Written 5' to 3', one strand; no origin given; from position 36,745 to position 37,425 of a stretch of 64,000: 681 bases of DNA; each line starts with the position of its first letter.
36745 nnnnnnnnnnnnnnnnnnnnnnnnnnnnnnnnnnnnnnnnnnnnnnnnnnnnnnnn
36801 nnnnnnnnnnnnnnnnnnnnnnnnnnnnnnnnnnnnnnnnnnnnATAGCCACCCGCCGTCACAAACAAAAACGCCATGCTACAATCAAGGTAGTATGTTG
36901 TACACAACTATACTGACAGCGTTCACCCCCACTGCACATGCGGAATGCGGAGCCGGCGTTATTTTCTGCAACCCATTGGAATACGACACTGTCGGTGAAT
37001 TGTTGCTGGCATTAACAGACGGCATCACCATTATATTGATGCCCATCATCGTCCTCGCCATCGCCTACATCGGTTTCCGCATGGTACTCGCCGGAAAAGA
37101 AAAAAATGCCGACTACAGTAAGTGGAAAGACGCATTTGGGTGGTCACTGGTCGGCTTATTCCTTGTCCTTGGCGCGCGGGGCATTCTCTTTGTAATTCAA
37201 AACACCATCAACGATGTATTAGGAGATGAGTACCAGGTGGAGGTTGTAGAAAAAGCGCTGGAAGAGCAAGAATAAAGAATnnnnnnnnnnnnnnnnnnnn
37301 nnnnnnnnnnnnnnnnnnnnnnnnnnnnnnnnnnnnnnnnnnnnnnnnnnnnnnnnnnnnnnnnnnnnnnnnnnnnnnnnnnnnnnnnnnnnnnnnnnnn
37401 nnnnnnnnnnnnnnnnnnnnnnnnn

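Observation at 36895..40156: Cluster of five paralogous VirB2/TrbC-like pilin genes interleaved with a lipoprotein peptidoglycan amidase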

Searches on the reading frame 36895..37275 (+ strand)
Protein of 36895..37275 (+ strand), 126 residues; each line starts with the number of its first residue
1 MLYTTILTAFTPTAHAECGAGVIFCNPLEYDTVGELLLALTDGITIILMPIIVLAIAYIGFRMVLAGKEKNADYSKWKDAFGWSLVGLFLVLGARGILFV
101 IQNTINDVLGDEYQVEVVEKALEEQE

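Call 3: search_protein_families(library=pfam, proteins=[window:36895-37275:+], max_evalue=1)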
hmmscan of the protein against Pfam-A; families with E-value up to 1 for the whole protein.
window:36895-37275:+ (126 aa): 6 families
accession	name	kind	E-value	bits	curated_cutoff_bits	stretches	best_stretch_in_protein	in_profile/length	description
PF18895.5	T4SS_pilin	-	2.2e-09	37.7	26.6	1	31-98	3-68/71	Type IV secretion system pilin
PF04956.18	TrbC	-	0.00014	22.4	27.9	1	9-97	23-94/98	TrbC/VIRB2 pilin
PF03994.20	DUF350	-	0.02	15.4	26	1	52-101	48-97/133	Domain of Unknown Function (DUF350)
PF10326.15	7TM_GPCR_Str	-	0.024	14.5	22.4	1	1-98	46-143/307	Serpentine type 7TM GPCR chemoreceptor Str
PF09946.14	DUF2178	-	0.027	15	22.8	1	51-121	3-57/104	Predicted membrane protein (DUF2178)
PF12669.12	FeoB_associated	-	0.097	13.4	27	1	45-69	2-26/44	FeoB-associated Cys-rich membrane protein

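Call 4: search_protein_families(library=ncbifam, proteins=[window:36895-37275:+], max_evalue=1)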
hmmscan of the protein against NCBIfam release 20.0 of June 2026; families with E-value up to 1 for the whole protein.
window:36895-37275:+ (126 aa): 3 families
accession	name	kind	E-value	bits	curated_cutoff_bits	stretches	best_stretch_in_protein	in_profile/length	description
NF045849.1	ICE_MMCAP2_0565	equivalog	0.0057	16.3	40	1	32-102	8-77/80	Mbov_0395 family pilin-like conjugal transfer protein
TIGR04405.1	SkfF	equivalog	0.022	13.8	150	1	50-98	28-72/472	sporulation killing factor system integral membrane protein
NF038396.1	NF038396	subfamily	0.042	13.6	40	1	46-68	9-31/59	NF038396 family protein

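Call 9: find_encoding_contigs(protein=window:36895-37275:+, flank=10000, max_places=6)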
Protein window:36895-37275:+ (126 aa): 3 contigs read that carry it; 2 places shown.
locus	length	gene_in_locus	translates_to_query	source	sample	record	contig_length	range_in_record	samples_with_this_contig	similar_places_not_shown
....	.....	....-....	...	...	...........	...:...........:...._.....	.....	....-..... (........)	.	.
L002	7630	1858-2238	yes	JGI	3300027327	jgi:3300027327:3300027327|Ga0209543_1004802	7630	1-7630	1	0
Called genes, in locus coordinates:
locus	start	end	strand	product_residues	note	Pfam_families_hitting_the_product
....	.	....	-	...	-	?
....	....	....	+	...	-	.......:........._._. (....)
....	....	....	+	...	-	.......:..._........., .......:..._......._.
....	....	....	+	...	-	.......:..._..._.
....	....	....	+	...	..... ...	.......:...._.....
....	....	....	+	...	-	-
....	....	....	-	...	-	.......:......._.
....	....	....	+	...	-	-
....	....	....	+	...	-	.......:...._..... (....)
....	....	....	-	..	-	-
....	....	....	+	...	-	-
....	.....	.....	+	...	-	-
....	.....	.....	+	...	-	-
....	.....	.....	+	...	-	-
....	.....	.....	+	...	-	-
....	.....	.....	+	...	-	-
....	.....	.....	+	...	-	-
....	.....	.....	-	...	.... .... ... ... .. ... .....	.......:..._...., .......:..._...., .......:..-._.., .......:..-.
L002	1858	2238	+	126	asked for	PF18895:T4SS_pilin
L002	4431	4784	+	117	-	PF18895:T4SS_pilin (weak)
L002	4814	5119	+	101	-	PF18895:T4SS_pilin (weak)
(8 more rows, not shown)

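Call 22: find_homologous_proteins(query=A1, max_evalue=0.001)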
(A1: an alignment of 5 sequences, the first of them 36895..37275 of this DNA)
Query A1 (5 sequences) (126 aa, profile of the alignment): 109 proteins with E <= 0.001 among 8000 candidates.
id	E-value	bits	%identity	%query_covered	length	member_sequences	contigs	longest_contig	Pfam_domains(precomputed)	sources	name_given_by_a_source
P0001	7.2e-51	190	29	27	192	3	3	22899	-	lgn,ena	-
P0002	3.4e-42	162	76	79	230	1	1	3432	PF18895.6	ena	-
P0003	5.1e-42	161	100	100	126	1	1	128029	PF18895.6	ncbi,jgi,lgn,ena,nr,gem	ncbi:MAG: pilin [Candidatus Kaiserbacteria bacterium]|nr:pilin [Candidatus Kaiserbacteria bacterium]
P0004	3.5e-32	129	16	30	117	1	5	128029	PF18895.6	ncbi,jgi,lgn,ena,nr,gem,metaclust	ncbi:MAG: hypothetical protein OXB96_01775 [Candidatus Kaiserbacteria bacterium]|nr:hypothetical pro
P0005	5.8e-30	122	30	34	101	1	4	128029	PF18895.6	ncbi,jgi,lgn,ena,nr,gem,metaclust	ncbi:MAG: hypothetical protein OXB96_01780 [Candidatus Kaiserbacteria bacterium]|nr:hypothetical pro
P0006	1.7e-29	121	78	96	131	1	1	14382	PF18895.6,PF04956.19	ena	-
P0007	5.0e-29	119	79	99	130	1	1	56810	PF18895.6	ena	-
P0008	1.1e-28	118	77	100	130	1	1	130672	PF18895.6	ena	-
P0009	1.2e-28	118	80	94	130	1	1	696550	PF18895.6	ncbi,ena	-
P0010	3.7e-28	116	81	93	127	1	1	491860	PF18895.6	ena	-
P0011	9.2e-28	115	79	95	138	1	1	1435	PF18895.6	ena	-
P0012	2.0e-27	114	77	98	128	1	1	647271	PF18895.6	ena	-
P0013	2.5e-27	114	77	95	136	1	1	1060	PF18895.6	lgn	-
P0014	6.6e-27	112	71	98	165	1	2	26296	PF18895.6,PF04956.19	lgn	-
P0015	1.8e-26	111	72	98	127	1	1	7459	PF18895.6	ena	-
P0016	1.1e-25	108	72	98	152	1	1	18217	PF18895.6,PF04956.19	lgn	-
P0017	1.2e-25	108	78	87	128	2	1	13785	PF18895.6,PF04956.19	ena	-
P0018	1.0e-24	105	77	94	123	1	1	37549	PF18895.6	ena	-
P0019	1.5e-24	105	39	16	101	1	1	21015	PF18895.6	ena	-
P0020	1.5e-24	105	39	16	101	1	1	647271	PF18895.6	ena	-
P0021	1.7e-24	104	39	16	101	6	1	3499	PF18895.6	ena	-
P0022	3.2e-24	103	26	40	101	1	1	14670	PF18895.6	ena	-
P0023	4.7e-24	103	100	72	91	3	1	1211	PF18895.6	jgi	-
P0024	4.9e-24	103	43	16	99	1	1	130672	PF18895.6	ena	-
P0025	9.0e-24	102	32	22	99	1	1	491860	PF18895.6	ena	-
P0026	1.6e-23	101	29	61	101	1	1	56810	PF18895.6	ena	-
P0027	1.7e-23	101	43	16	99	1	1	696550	PF18895.6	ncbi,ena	-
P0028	2.6e-23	101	39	16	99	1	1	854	PF18895.6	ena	-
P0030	3.5e-23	100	23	83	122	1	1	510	PF18895.6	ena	-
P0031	7.1e-23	99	33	31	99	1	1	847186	PF18895.6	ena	-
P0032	1.1e-22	99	68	95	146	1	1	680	PF18895.6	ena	-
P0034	2.1e-22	98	26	18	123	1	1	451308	PF18895.6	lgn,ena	-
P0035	2.9e-22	97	31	25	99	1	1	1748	PF18895.6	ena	-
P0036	3.8e-22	97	26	55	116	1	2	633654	PF18895.6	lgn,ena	-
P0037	3.9e-22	97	26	18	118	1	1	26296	PF18895.6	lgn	-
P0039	8.2e-22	96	21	56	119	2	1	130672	PF18895.6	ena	-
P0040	1.0e-21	95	24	67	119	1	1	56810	PF18895.6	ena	-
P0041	1.8e-21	95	20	56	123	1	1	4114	PF18895.6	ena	-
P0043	3.6e-21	94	31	38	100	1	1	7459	PF18895.6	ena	-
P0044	9.2e-21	92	29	71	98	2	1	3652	PF18895.6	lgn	-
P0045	1.3e-20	92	32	17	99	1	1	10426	PF18895.6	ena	-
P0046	1.3e-20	92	61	96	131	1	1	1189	PF18895.6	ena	-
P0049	2.0e-20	91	32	34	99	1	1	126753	PF18895.6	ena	-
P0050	2.4e-20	91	67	95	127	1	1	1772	PF18895.6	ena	-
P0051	2.7e-20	91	75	77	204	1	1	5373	PF18895.6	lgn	-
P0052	3.3e-20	90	19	35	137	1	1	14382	PF18895.6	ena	-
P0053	3.6e-20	90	16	30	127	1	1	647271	PF18895.6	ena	-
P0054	3.7e-20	90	61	92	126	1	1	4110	PF18895.6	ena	-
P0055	3.9e-20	90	68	90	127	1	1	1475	PF18895.6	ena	-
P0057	4.5e-20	90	-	-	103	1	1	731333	PF18895.6,PF04956.19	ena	-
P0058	7.2e-20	89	-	-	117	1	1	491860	PF18895.6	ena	-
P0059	7.5e-20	89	62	95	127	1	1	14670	PF18895.6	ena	-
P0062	1.8e-19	88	18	30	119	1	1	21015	PF18895.6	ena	-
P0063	1.8e-19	88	29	30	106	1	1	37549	PF18895.6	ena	-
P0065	2.5e-19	88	67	94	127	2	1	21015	PF18895.6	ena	-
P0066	2.7e-19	87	64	94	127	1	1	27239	PF18895.6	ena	-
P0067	3.0e-19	87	18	30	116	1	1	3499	PF18895.6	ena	-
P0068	4.5e-19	87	27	37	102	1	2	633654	PF18895.6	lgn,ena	-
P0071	7.2e-19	86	68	83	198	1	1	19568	PF18895.6,PF04956.19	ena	-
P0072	9.5e-19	86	70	83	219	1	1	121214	PF18895.6,PF04956.19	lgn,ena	-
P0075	2.2e-18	85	64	90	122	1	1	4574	PF18895.6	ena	-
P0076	4.1e-18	84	21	43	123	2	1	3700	PF18895.6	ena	-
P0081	2.8e-17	81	25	55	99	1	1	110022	PF18895.6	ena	-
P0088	5.0e-16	77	67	80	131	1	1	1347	PF18895.6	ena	-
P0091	9.3e-16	76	63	82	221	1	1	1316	PF18895.6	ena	-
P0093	4.2e-15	74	67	75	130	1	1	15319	PF18895.6,PF04956.19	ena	-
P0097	3.7e-13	68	77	72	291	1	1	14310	PF18895.6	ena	-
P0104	3.8e-10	58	54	84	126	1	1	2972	PF18895.6,PF04956.19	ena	-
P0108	3.1e-5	42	33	33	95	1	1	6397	PF18895.6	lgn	-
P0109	5.6e-4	38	-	-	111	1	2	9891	PF18895.6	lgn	-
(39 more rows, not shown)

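Call 24: find_encoding_contigs(protein=P0009, flank=10000, max_places=2)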
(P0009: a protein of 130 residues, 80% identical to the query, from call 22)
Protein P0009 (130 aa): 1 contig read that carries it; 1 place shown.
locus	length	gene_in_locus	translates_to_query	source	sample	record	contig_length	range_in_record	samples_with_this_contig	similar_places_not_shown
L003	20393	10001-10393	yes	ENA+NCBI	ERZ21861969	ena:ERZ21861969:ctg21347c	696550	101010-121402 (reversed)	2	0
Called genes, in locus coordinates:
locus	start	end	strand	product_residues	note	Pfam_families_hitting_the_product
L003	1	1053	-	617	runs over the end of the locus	-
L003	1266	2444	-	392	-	-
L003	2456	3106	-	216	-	PF10502:Peptidase_S26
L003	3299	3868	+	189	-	PF01195:Pept_tRNA_hydro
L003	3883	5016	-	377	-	PF21710:Spt6_S1 (faint), PF23459:S1_RRP5 (faint), PF00575:S1, PF21543:CvfB_2nd (faint), PF00575:S1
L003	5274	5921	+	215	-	-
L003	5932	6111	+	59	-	-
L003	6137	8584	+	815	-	PF00521:DNA_topoisoIV, PF03989:DNA_gyraseA_C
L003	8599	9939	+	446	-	PF13416:SBP_bac_8 (weak)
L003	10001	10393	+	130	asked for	PF18895:T4SS_pilin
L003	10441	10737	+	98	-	-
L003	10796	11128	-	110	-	PF01510:Amidase_2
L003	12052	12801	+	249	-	PF18895:T4SS_pilin (weak)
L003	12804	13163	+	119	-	PF18895:T4SS_pilin (weak)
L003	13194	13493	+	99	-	PF18895:T4SS_pilin (weak)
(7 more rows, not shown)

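Call 25: find_encoding_contigs(protein=P0012, flank=10000, max_places=2)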
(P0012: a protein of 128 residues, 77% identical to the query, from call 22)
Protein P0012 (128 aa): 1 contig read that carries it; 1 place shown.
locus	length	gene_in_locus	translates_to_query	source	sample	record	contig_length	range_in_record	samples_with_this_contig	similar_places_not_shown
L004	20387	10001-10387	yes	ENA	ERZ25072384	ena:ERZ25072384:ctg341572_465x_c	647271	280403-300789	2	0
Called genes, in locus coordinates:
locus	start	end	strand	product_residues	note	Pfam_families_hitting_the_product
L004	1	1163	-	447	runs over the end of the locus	-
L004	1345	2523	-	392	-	-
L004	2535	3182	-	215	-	PF10502:Peptidase_S26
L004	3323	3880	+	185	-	PF01195:Pept_tRNA_hydro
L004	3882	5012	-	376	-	PF21710:Spt6_S1 (faint), PF23459:S1_RRP5 (faint), PF00575:S1 (weak), PF21543:CvfB_2nd (faint), PF00575:S1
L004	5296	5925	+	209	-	PF13483:Lactamase_B_3 (weak)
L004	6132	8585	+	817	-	PF00521:DNA_topoisoIV, PF03989:DNA_gyraseA_C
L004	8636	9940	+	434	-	-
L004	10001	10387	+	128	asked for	PF18895:T4SS_pilin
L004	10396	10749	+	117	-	-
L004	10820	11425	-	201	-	PF01510:Amidase_2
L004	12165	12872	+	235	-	-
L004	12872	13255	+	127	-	PF18895:T4SS_pilin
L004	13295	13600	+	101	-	PF18895:T4SS_pilin (weak)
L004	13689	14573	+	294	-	-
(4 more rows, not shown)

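Call 31: find_encoding_contigs(protein=P0031, flank=10000, max_places=1)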
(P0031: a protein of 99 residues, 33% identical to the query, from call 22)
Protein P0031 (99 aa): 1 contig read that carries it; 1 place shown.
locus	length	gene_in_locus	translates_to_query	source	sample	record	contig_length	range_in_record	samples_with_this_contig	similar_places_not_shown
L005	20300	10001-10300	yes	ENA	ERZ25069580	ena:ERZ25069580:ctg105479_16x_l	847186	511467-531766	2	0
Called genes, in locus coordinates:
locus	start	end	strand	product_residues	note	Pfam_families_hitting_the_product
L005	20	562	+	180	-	PF01195:Pept_tRNA_hydro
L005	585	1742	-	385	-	PF21710:Spt6_S1 (faint), PF23459:S1_RRP5 (faint), PF00575:S1 (weak), PF21543:CvfB_2nd (faint), PF00575:S1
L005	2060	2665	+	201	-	-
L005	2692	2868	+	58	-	-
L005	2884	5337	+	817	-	PF00521:DNA_topoisoIV, PF03989:DNA_gyraseA_C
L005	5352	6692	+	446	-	-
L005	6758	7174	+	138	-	PF18895:T4SS_pilin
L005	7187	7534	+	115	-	-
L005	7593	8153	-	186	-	PF01510:Amidase_2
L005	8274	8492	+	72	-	-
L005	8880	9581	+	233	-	PF18895:T4SS_pilin (weak)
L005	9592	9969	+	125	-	PF18895:T4SS_pilin (weak)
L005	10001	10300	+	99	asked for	PF18895:T4SS_pilin (faint)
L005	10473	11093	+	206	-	-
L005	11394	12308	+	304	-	-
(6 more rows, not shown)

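Call 32: find_encoding_contigs(protein=P0057, flank=10000, max_places=1)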
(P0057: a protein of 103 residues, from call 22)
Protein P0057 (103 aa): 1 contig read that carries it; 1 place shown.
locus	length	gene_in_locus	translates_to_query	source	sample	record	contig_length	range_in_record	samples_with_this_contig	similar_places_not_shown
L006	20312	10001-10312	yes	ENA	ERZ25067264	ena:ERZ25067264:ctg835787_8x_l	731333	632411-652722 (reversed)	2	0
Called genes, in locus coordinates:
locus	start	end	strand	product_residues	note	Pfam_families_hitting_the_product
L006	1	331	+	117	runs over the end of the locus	-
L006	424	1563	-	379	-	PF21710:Spt6_S1 (faint), PF23459:S1_RRP5 (faint), PF00575:S1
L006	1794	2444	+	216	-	-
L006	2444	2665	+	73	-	-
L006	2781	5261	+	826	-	PF00521:DNA_topoisoIV, PF03989:DNA_gyraseA_C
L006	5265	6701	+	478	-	-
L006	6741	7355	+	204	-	PF18895:T4SS_pilin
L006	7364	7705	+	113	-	-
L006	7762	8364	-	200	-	PF01510:Amidase_2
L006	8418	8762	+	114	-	-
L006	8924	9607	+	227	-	-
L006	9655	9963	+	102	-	-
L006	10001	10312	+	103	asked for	PF04956:TrbC (weak), PF18895:T4SS_pilin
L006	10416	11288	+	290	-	PF18947:HAMP_2 (faint)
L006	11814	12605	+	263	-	-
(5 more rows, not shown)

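Call 33: find_encoding_contigs(protein=P0036, flank=10000, max_places=1)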
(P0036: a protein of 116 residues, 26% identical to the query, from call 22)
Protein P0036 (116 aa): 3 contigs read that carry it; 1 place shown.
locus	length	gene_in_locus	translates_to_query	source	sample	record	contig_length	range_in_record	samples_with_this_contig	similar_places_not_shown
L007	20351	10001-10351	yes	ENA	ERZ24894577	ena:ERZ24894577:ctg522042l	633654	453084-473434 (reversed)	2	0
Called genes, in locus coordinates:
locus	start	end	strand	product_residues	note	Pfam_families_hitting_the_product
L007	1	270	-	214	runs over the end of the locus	PF10502:Peptidase_S26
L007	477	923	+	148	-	PF01195:Pept_tRNA_hydro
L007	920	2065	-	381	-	PF21710:Spt6_S1 (faint), PF23459:S1_RRP5 (faint), PF00575:S1 (weak), PF21543:CvfB_2nd (faint), PF00575:S1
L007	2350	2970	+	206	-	PF13483:Lactamase_B_3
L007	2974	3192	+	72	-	-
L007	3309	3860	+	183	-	PF00521:DNA_topoisoIV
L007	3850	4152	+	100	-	PF00521:DNA_topoisoIV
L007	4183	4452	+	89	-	PF00521:DNA_topoisoIV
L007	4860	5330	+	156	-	PF03989:DNA_gyraseA_C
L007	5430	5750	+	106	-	PF03989:DNA_gyraseA_C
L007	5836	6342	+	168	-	-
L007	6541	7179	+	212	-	-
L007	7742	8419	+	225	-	-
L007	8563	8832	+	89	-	-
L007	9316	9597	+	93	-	-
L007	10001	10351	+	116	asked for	PF18895:T4SS_pilin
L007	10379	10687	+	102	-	PF18895:T4SS_pilin (weak)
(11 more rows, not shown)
